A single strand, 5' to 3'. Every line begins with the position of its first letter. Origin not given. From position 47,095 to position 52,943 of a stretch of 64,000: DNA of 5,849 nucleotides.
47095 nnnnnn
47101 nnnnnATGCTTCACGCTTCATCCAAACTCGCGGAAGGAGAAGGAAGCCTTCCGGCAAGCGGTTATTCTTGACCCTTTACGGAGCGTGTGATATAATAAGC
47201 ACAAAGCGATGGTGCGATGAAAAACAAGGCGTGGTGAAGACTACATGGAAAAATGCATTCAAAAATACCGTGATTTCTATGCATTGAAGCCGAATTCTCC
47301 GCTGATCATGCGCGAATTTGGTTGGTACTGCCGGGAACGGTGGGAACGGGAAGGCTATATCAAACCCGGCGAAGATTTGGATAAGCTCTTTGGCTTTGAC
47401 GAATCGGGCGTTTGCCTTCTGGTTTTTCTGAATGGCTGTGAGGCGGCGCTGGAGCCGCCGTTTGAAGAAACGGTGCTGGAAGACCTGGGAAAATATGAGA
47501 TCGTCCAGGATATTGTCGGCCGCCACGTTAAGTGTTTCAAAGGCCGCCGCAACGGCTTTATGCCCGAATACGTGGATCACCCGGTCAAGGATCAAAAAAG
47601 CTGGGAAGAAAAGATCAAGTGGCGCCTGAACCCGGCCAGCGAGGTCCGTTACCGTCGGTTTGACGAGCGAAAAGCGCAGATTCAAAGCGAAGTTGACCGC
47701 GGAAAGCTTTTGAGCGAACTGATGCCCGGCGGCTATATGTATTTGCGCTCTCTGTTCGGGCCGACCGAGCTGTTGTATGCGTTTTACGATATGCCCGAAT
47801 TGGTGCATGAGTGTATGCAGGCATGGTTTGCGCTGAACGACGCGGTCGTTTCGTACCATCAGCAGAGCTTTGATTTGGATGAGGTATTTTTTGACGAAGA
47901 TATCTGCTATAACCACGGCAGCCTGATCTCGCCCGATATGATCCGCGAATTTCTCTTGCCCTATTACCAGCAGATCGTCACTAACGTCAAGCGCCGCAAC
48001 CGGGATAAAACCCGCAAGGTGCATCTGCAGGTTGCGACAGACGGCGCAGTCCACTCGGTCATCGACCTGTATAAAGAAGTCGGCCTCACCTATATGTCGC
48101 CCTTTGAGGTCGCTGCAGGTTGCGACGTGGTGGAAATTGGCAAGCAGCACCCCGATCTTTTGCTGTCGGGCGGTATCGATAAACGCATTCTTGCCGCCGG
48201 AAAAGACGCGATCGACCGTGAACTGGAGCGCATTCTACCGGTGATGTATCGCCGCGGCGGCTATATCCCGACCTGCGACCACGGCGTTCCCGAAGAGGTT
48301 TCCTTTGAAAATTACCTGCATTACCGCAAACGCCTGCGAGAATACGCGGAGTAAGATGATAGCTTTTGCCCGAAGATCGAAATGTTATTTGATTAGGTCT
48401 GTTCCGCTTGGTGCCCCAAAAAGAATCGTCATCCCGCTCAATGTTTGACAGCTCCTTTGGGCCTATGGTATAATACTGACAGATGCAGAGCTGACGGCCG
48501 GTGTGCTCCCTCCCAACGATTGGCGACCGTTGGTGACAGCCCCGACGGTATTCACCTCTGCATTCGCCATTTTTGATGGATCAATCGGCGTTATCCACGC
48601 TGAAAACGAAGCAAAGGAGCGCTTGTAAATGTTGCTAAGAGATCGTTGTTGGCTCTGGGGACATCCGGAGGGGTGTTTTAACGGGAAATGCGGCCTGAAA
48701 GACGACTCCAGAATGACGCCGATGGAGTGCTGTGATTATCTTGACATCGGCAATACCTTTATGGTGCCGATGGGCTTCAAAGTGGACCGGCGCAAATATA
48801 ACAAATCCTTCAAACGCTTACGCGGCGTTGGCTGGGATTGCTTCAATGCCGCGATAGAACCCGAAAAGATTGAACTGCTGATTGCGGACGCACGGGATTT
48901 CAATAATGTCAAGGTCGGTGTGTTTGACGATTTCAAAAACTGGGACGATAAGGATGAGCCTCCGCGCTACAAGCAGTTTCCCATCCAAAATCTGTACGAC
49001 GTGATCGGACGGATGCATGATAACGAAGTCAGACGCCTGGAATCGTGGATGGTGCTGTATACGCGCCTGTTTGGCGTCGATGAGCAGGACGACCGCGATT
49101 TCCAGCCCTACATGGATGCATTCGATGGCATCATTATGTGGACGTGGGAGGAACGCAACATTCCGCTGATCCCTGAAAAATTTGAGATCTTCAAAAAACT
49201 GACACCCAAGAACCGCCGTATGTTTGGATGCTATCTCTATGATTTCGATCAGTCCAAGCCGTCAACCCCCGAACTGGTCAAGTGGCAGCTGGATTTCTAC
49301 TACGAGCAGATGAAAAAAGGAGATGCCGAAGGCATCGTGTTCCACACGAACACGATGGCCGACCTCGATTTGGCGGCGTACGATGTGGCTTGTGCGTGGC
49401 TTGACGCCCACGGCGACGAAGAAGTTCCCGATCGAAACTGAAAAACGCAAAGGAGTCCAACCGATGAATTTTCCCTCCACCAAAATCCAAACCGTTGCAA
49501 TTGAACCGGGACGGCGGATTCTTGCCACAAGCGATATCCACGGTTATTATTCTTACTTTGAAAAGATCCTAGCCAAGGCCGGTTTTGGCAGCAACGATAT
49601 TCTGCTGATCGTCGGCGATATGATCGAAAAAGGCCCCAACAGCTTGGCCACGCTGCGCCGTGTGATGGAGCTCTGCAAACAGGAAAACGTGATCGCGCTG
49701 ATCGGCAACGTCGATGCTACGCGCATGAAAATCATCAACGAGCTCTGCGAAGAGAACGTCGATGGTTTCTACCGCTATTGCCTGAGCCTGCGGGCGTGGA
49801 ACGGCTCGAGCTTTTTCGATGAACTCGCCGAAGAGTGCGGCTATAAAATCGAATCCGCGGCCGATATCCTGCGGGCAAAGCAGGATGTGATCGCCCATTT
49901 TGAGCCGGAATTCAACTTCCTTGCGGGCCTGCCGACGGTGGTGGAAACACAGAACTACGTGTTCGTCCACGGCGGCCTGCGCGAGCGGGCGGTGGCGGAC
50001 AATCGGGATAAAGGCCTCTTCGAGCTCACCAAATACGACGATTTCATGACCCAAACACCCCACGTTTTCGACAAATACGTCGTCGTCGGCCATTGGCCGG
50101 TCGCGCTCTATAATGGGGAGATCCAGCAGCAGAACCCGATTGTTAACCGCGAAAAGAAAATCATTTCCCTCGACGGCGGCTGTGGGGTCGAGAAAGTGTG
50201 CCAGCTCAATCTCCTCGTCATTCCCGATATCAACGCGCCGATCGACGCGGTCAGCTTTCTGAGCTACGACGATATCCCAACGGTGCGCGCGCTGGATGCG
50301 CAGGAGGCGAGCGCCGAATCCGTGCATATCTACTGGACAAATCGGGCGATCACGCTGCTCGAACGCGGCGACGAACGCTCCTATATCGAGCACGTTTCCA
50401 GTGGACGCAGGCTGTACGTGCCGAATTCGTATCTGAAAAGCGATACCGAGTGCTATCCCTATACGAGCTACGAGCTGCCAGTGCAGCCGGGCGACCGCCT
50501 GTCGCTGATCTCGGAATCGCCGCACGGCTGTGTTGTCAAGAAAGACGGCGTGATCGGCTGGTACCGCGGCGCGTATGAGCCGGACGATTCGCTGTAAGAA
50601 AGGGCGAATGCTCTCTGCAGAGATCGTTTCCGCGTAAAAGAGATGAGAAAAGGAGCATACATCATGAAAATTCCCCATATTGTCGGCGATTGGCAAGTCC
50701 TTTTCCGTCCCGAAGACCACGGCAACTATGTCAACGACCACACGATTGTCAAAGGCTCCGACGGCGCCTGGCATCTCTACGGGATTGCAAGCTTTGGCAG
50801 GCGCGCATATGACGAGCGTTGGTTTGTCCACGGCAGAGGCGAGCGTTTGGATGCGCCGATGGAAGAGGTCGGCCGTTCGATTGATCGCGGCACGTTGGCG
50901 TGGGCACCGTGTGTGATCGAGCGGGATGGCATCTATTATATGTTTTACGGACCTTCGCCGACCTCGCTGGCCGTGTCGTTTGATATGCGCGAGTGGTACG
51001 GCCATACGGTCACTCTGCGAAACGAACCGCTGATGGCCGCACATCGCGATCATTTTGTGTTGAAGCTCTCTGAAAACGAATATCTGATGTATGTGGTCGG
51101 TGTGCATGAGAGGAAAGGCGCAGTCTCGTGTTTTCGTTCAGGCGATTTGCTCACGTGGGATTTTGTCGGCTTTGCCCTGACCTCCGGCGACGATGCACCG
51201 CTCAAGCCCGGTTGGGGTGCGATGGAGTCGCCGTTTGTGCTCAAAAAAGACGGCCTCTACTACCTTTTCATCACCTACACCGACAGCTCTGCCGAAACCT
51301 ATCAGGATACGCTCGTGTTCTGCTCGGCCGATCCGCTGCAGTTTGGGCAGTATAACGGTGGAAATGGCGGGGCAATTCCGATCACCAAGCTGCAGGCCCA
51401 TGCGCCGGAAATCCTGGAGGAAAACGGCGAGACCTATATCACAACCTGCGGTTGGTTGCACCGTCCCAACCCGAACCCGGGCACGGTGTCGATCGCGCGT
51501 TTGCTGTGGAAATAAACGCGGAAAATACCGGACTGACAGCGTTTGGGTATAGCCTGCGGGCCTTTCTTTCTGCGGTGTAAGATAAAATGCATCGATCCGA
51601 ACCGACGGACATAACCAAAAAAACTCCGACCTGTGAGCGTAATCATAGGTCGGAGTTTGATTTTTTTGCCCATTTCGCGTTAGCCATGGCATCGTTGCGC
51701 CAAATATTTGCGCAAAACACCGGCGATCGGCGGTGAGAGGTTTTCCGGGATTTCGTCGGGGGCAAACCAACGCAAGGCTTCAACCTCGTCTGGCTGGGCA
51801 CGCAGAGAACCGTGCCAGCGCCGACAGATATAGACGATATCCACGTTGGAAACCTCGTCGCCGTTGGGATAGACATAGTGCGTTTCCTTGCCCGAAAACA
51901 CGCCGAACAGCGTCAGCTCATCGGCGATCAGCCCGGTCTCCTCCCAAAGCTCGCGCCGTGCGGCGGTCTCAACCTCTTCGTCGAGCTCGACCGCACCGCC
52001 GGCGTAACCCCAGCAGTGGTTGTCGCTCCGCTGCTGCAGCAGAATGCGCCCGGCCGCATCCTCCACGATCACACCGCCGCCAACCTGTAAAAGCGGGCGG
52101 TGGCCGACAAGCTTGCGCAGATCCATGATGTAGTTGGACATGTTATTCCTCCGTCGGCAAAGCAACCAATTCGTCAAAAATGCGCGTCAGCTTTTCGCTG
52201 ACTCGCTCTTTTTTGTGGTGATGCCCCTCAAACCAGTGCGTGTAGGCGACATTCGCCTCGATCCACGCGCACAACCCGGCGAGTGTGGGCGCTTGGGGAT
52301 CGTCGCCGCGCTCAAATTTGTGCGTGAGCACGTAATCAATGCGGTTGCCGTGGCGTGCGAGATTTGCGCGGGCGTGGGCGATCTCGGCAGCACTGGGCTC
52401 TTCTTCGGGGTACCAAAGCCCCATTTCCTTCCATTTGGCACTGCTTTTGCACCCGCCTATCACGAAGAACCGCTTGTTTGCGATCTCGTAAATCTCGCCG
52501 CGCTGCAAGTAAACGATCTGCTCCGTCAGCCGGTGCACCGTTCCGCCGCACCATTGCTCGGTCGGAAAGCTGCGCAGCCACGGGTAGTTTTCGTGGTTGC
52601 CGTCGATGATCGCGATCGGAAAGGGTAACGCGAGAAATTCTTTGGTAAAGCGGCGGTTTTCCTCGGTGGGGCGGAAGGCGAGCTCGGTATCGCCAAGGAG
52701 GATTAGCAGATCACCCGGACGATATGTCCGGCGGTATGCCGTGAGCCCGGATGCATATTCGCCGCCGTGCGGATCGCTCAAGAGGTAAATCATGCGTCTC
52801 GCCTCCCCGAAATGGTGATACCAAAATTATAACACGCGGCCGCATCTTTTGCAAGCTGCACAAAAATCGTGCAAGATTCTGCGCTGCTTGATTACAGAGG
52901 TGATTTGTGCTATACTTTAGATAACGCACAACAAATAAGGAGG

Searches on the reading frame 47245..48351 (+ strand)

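Call 20: search_protein_families(library=pfam, proteins=[window:47245-48351:+], max_evalue=0.001)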
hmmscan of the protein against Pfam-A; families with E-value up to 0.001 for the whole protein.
window:47245-48351:+ (369 aa): 1 family
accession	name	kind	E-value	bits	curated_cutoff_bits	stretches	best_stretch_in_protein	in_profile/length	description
PF01208.23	URO-D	-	1.6e-12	47.6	23.9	1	172-366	161-345/346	Uroporphyrinogen decarboxylase (URO-D)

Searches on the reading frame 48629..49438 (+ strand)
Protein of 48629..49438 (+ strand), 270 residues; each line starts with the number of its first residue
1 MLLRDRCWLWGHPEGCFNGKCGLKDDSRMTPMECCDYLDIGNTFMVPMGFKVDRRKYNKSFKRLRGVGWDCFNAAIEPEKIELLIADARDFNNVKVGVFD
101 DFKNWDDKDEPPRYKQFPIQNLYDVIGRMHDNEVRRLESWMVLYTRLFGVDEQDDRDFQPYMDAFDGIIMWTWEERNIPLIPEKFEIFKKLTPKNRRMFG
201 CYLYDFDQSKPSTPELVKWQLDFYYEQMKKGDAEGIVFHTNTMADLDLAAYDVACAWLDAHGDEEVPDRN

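Call 20: search_protein_families(library=pfam, proteins=[window:48629-49438:+], max_evalue=0.001)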
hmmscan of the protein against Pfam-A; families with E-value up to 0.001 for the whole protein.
window:48629-49438:+ (270 aa): 0 families

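Call 39: search_protein_families(library=padloc, proteins=[window:48629-49438:+], max_evalue=0.01)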
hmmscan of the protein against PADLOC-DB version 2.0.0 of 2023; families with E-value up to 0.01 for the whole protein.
window:48629-49438:+ (270 aa): 0 families

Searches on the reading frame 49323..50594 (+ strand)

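Call 20: search_protein_families(library=pfam, proteins=[window:49323-50594:+], max_evalue=0.001)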
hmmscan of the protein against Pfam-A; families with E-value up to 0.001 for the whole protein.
window:49323-50594:+ (424 aa): 2 families
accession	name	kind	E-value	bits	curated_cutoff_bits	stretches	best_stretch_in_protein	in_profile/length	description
PF00149.33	Metallophos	-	1.7e-13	51.8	21.5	1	65-261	2-159/191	Calcineurin-like phosphoesterase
PF12850.12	Metallophos_2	-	0.00069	20.1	27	0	65-152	2-60/154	Calcineurin-like phosphoesterase superfamily domain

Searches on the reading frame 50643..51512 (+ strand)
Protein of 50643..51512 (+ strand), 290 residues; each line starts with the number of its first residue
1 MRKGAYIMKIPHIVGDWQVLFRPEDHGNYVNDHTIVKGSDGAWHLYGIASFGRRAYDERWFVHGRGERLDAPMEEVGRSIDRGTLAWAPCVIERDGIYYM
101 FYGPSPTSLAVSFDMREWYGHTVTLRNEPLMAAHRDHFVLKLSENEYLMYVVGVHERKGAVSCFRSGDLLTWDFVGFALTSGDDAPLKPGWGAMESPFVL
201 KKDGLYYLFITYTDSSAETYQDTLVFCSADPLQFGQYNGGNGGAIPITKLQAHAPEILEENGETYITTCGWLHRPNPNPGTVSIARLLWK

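Call 20: search_protein_families(library=pfam, proteins=[window:50643-51512:+], max_evalue=0.001)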
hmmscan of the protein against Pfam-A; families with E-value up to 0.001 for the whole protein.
window:50643-51512:+ (290 aa): 1 family
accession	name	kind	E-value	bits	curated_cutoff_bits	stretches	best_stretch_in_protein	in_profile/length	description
PF04616.20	Glyco_hydro_43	-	1.1e-11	45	32.2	1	132-278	8-146/288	Glycosyl hydrolases family 43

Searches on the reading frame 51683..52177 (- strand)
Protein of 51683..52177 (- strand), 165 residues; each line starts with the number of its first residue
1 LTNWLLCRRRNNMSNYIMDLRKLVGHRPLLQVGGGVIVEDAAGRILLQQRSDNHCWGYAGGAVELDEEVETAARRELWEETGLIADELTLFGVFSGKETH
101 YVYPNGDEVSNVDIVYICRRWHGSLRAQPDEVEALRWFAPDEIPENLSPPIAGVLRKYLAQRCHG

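Call 20: search_protein_families(library=pfam, proteins=[window:51683-52177:-], max_evalue=0.001)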
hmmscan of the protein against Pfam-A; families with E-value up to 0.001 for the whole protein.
window:51683-52177:- (165 aa): 2 families
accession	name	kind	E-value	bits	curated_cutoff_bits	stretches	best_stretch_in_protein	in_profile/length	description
PF00293.34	NUDIX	-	4.9e-26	91.8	21.1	1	32-156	4-132/134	NUDIX domain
PF14815.12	NUDIX_4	-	7.8e-05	22.9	35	1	37-157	4-109/113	NUDIX domain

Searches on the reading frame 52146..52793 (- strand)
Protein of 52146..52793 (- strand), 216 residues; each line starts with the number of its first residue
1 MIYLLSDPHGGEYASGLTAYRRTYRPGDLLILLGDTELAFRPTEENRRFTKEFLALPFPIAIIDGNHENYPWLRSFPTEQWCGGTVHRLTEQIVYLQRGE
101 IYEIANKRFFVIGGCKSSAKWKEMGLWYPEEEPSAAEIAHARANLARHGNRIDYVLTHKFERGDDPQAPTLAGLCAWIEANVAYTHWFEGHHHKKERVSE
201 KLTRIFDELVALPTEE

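Call 20: search_protein_families(library=pfam, proteins=[window:52146-52793:-], max_evalue=0.001)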
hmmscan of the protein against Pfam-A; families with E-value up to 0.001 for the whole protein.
window:52146-52793:- (216 aa): 1 family
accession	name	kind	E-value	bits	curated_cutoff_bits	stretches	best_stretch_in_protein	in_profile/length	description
PF00149.33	Metallophos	-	1.3e-06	29.5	21.5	1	2-194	3-190/191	Calcineurin-like phosphoesterase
